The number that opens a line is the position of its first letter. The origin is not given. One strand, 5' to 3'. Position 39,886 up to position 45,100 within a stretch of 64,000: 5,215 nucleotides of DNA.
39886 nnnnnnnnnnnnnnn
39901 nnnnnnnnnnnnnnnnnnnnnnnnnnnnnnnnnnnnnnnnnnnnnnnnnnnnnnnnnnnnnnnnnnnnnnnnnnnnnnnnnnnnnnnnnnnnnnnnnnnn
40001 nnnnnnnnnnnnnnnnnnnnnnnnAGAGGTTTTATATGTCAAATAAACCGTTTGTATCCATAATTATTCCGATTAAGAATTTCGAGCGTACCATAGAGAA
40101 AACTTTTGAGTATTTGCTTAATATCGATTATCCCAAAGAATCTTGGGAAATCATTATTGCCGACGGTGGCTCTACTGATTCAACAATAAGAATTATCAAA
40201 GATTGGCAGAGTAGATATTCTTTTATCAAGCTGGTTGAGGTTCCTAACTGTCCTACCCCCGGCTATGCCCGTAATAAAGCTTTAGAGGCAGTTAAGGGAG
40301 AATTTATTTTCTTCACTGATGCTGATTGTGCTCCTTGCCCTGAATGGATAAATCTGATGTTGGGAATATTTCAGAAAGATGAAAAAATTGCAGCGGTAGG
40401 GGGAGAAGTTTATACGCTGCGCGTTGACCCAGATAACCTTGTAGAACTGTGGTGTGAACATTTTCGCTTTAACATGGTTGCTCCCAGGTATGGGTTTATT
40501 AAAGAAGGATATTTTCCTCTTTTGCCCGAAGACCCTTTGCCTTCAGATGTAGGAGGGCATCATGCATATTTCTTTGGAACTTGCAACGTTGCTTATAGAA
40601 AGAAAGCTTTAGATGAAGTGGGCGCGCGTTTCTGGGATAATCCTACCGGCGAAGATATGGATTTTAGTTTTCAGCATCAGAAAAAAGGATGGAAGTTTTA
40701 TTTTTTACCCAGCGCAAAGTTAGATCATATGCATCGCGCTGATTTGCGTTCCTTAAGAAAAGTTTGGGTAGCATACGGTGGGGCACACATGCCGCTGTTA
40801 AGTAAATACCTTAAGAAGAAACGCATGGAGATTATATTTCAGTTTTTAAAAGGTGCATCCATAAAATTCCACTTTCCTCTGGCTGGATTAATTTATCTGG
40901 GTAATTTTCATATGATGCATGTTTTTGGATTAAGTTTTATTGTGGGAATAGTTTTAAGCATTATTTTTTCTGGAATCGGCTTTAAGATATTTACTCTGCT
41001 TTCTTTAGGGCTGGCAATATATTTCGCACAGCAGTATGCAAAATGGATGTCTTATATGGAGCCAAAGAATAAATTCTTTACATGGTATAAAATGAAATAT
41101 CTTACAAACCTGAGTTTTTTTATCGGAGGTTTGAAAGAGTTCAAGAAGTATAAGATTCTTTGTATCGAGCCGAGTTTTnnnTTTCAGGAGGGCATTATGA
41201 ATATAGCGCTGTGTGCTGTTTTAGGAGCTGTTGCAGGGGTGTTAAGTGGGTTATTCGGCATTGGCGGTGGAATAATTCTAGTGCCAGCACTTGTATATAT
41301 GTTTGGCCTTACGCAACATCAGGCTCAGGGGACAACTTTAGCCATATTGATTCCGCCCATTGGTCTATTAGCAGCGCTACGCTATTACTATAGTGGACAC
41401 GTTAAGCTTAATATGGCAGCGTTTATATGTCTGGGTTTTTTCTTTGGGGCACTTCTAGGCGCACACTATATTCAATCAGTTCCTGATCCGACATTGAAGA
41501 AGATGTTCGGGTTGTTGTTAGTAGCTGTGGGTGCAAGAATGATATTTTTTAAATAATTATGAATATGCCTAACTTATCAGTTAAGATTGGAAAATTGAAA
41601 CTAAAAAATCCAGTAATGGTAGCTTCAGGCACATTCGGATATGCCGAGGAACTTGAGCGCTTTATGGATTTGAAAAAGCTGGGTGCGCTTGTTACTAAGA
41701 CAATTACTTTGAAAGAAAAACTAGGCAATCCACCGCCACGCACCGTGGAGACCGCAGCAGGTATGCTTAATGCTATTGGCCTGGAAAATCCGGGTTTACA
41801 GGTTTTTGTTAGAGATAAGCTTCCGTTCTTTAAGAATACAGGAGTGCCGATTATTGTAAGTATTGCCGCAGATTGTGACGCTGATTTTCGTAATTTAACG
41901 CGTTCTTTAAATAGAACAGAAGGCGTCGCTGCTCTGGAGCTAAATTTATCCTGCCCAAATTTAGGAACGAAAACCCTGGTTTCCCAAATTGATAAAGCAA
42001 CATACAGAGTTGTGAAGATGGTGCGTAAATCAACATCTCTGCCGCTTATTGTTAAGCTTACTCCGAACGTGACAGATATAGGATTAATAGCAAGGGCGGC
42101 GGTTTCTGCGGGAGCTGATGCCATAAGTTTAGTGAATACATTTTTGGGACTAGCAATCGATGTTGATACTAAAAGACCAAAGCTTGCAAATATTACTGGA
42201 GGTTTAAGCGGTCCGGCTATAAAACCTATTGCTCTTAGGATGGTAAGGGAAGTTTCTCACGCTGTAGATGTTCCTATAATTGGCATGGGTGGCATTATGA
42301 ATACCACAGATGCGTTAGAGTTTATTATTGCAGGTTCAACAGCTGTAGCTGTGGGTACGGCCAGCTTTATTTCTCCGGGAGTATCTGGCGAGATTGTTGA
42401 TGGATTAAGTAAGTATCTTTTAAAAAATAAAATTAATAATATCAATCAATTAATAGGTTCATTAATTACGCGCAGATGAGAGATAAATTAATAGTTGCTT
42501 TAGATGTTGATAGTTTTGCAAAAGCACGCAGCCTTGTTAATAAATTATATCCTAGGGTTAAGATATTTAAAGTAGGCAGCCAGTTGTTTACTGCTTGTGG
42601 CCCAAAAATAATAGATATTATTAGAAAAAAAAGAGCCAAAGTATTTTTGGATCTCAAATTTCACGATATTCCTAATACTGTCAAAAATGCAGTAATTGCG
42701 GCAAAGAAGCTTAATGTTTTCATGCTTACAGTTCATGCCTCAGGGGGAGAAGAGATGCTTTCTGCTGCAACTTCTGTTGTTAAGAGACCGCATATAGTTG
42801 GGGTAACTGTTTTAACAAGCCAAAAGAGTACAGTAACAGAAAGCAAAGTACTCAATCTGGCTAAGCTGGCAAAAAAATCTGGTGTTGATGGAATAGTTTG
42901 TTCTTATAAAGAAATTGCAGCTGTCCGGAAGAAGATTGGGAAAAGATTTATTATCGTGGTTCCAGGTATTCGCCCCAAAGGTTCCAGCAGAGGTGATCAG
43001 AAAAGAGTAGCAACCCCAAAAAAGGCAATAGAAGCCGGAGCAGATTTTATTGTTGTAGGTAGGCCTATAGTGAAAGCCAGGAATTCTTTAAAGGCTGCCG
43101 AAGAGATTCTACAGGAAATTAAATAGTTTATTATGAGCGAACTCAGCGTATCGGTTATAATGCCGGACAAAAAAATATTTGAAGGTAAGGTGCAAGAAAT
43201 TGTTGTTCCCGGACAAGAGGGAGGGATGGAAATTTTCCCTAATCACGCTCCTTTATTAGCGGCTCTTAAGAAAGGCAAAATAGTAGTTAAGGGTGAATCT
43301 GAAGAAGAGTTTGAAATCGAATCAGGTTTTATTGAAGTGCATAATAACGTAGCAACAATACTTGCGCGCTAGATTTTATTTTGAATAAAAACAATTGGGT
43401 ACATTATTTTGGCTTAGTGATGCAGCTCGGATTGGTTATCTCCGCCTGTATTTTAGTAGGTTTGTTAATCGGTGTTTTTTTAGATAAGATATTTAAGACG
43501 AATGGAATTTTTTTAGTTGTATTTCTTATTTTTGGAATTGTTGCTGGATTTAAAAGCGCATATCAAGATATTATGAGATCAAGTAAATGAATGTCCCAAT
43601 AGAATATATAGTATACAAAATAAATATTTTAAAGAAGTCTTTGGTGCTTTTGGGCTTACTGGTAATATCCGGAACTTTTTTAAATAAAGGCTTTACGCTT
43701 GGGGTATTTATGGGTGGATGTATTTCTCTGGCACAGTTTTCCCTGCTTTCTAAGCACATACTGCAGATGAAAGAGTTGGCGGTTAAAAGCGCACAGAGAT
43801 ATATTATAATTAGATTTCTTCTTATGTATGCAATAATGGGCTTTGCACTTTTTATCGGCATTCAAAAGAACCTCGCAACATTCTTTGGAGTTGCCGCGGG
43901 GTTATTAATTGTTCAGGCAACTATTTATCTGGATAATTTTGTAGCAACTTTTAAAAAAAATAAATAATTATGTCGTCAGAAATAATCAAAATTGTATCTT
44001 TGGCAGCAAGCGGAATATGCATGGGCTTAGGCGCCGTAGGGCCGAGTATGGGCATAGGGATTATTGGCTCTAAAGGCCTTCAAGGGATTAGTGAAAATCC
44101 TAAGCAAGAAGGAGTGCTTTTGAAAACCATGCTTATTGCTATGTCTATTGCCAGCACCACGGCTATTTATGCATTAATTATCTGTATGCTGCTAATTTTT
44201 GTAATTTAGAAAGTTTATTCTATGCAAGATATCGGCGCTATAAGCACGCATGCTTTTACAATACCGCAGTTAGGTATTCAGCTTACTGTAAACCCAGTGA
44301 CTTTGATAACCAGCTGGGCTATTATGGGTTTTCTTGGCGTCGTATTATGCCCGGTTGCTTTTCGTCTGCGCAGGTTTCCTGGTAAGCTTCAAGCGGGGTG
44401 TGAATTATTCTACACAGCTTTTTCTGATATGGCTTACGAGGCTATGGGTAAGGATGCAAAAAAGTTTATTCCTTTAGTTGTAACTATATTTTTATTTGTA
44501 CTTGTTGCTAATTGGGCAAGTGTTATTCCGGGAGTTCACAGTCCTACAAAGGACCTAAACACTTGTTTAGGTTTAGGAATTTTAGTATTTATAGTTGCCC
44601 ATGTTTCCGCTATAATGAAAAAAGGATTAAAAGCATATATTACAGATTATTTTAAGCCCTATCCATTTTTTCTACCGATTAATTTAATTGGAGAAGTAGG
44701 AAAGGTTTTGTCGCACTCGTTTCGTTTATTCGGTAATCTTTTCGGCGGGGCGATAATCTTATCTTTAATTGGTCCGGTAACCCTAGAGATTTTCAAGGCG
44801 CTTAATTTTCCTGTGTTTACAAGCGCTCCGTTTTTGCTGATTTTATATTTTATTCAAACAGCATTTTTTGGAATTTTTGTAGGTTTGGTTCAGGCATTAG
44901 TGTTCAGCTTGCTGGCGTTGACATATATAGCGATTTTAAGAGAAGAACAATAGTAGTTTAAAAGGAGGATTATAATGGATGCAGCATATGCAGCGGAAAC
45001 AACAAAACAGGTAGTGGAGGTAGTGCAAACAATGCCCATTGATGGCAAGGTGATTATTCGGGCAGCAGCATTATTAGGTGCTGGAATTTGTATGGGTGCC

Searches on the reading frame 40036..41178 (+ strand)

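Call 6: search_protein_families(library=pfam, proteins=[window:40036-41178:+], max_evalue=0.01)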
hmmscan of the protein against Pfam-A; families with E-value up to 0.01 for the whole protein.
window:40036-41178:+ (381 aa): 4 families
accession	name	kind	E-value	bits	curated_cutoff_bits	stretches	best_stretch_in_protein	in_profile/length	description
PF00535.33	Glycos_transf_2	-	5.5e-26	91.9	23.3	1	8-195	1-167/168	Glycosyl transferase family 2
PF13641.12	Glyco_tranf_2_3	-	1.6e-15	58.2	27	1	7-239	3-219/230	Glycosyltransferase like family 2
PF10111.15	Glyco_tranf_2_2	-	2.7e-09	37.4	27.3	1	8-113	1-107/276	Glycosyltransferase like family 2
PF13632.12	Glyco_trans_2_3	-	3.3e-08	34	27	1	174-297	66-187/198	Glycosyl transferase family group 2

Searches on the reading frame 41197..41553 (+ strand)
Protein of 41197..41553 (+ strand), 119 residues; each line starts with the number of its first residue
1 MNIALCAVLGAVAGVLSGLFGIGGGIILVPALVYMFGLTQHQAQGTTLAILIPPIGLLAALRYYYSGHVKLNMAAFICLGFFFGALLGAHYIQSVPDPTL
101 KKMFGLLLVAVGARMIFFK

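Call 6: search_protein_families(library=pfam, proteins=[window:41197-41553:+], max_evalue=0.01)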
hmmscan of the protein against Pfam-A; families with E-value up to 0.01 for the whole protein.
window:41197-41553:+ (119 aa): 1 family
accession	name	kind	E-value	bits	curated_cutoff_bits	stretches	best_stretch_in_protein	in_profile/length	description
PF01925.25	TauE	-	2.2e-24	86.8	32.6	1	5-115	128-237/237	Sulfite exporter TauE/SafE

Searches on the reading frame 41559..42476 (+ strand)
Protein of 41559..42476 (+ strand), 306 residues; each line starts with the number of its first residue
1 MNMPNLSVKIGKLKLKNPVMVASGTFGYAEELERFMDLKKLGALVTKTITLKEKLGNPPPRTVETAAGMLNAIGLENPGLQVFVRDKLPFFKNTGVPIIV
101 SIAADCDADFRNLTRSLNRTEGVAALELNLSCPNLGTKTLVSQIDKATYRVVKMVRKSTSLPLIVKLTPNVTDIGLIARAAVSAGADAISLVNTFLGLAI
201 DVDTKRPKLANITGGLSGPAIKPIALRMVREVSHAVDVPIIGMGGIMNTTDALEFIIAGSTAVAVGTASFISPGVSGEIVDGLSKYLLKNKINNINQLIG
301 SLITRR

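Call 7: search_protein_families(library=pfam, proteins=[window:41559-42476:+], max_evalue=0.01)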
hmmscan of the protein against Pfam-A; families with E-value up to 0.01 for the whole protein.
window:41559-42476:+ (306 aa): 5 families
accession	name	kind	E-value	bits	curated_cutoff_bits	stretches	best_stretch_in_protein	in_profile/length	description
PF01180.27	DHO_dh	-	2.1e-75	254.1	27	1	6-287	2-291/291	Dihydroorotate dehydrogenase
PF01070.24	FMN_dh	-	1.2e-05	25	24.9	0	224-278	258-314/350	FMN-dependent dehydrogenase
PF03060.21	NMO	-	6.7e-05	22.9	28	1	214-269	168-225/331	Nitronate monooxygenase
PF00977.27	His_biosynth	-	0.0039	17.1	23.6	0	223-277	59-113/228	Histidine biosynthesis protein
PF01207.24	Dus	-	0.0071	15.9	20.4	0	223-278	170-226/311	Dihydrouridine synthase (Dus)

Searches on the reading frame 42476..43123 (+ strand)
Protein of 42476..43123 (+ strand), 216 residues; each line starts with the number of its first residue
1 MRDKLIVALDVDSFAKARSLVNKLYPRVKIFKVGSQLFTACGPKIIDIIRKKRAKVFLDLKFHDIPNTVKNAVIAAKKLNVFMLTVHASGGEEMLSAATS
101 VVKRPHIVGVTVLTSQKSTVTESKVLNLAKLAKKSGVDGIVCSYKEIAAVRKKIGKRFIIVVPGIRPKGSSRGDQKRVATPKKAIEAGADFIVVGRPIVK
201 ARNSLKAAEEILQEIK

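Call 7: search_protein_families(library=pfam, proteins=[window:42476-43123:+], max_evalue=0.01)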
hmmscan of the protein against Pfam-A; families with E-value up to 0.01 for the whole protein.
window:42476-43123:+ (216 aa): 1 family
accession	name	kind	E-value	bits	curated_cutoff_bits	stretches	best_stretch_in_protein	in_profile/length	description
PF00215.30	OMPdecase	-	4.8e-56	190.6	27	1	4-211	2-221/221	Orotidine 5'-phosphate decarboxylase / HUMPS family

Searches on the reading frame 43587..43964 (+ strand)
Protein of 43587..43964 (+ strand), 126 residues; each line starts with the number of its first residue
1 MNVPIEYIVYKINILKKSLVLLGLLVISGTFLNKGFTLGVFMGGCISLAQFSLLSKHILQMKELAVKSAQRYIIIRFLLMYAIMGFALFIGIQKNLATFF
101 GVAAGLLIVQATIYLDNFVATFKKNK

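Call 7: search_protein_families(library=pfam, proteins=[window:43587-43964:+], max_evalue=0.01)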
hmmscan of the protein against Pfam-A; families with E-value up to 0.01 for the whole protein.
window:43587-43964:+ (126 aa): 1 family
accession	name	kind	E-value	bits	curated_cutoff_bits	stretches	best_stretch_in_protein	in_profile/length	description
PF03899.21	ATP-synt_I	-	4.3e-06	27.5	25.1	1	15-107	3-99/99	ATP synthase I chain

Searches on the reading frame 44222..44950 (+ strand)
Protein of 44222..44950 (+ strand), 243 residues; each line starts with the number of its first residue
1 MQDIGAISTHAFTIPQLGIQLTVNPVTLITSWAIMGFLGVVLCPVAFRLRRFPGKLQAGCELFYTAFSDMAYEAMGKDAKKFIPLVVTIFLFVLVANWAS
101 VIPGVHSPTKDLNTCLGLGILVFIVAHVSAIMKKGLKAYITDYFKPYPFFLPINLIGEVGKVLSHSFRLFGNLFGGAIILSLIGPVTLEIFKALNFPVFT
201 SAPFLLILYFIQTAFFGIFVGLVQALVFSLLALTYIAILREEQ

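Call 7: search_protein_families(library=pfam, proteins=[window:44222-44950:+], max_evalue=0.01)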
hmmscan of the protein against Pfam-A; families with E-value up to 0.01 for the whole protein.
window:44222-44950:+ (243 aa): 1 family
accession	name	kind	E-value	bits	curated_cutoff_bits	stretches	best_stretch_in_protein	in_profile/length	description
PF00119.25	ATP-synt_A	-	9.8e-45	153.5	33.9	1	29-236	2-216/217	ATP synthase A chain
